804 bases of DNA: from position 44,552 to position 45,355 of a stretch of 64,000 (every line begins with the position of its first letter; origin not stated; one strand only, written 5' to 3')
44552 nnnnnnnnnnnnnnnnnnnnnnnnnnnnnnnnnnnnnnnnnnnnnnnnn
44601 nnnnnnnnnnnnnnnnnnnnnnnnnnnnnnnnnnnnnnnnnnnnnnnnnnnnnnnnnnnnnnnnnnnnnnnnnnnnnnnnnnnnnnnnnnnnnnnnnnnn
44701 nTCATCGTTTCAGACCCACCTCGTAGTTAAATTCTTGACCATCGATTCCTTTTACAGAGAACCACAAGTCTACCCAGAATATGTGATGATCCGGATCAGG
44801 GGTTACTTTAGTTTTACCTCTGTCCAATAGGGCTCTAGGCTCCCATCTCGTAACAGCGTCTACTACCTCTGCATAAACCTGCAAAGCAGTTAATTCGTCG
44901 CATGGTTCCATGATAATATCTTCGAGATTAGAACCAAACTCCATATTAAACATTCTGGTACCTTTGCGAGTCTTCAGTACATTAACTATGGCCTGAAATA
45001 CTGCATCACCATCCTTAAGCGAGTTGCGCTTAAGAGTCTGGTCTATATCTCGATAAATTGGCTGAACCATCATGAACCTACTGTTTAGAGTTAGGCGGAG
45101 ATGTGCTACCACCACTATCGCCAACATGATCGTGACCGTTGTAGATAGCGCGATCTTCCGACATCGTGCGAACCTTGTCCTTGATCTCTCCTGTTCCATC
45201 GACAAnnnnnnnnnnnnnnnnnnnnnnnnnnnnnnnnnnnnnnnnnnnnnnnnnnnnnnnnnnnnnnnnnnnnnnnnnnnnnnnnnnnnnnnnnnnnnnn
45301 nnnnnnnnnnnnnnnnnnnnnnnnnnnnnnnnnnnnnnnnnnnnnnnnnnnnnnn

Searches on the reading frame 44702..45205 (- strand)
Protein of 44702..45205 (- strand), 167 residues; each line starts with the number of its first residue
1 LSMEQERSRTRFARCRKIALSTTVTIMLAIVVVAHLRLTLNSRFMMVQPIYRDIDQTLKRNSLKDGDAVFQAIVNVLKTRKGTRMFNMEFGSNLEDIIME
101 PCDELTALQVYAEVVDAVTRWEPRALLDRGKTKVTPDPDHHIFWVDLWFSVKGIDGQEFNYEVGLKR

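Call 46: search_protein_families(library=phrogs, proteins=[window:44702-45205:-], max_evalue=0.001)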
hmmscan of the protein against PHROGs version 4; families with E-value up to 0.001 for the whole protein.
window:44702-45205:- (167 aa): 4 families
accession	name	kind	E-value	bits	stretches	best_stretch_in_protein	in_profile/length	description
phrog_261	-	tail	5.1e-25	89.8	1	42-167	13-143/312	baseplate wedge subunit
phrog_43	-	tail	6.7e-18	65.6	1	61-153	14-105/126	baseplate wedge subunit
phrog_37990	-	tail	2.4e-05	25.2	1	89-151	3-63/80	baseplate wedge subunit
phrog_975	-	tail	0.00062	19.9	1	69-119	137-187/238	baseplate protein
